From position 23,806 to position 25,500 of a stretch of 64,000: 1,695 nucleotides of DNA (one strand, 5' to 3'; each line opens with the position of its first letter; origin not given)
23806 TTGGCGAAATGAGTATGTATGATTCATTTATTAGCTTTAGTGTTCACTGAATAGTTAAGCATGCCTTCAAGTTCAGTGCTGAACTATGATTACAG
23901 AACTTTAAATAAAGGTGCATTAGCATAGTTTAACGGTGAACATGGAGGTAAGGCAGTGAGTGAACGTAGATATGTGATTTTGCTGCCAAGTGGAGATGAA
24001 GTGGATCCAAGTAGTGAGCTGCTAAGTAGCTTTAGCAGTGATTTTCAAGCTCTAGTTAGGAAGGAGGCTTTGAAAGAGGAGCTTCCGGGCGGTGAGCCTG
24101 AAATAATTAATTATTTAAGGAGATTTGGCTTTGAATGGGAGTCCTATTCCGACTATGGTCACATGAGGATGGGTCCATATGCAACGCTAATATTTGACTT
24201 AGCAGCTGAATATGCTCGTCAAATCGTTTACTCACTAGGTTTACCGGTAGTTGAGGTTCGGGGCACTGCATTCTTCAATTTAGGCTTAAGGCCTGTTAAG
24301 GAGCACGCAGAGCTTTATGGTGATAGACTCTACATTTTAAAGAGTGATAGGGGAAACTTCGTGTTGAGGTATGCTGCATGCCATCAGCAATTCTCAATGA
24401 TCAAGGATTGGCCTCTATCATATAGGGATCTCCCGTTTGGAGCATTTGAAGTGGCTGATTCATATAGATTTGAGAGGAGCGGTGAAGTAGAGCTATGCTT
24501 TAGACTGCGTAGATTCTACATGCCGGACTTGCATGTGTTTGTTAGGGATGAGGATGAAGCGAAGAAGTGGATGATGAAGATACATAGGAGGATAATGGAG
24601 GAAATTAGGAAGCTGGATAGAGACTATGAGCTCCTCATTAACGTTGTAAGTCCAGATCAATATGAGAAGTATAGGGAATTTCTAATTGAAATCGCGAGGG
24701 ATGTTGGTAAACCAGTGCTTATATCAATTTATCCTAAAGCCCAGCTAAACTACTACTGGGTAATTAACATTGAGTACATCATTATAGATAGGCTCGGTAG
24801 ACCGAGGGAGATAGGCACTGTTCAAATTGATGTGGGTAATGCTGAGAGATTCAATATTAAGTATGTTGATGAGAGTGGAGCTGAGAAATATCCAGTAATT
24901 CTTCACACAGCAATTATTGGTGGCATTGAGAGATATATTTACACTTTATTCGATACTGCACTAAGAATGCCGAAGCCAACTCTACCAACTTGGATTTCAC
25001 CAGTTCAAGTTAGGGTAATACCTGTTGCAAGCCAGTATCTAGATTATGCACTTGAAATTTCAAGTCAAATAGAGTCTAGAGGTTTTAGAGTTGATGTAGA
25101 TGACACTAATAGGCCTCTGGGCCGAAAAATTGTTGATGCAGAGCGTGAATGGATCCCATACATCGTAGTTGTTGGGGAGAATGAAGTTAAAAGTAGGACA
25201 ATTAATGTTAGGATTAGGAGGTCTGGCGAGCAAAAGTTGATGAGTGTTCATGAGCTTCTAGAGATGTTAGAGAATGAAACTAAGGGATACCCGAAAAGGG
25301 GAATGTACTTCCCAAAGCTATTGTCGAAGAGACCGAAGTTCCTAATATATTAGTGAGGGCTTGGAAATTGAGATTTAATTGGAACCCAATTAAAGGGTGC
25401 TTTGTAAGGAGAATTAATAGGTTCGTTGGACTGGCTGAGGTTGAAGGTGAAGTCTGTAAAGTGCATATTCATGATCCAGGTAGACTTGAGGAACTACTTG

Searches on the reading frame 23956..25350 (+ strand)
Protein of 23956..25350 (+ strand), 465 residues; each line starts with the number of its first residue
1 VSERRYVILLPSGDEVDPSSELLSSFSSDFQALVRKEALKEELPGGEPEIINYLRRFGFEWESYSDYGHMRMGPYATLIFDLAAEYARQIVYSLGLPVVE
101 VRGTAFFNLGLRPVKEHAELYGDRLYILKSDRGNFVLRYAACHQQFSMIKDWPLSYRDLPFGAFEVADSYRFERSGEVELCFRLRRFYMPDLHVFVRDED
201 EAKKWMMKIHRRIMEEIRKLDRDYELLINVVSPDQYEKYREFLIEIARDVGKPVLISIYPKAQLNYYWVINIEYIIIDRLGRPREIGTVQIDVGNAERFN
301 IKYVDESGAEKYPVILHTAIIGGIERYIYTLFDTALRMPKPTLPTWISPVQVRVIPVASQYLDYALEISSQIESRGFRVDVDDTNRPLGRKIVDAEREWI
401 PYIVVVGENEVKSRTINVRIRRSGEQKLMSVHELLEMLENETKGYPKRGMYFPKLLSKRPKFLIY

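Call 33: search_protein_families(library=pfam, max_evalue=0.00001, proteins=[window:23956-25350:+])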
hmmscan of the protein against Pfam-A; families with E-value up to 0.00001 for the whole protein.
seq(465 aa): 2 families
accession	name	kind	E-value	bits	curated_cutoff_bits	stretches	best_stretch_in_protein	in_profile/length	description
PF03129.25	HGTP_anticodon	-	1.7e-24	86.2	21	1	351-440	1-93/94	Anticodon binding domain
PF00587.30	tRNA-synt_2b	-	5e-17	63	29.3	1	130-331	5-175/179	tRNA synthetase class II core domain (G, H, P, S and T)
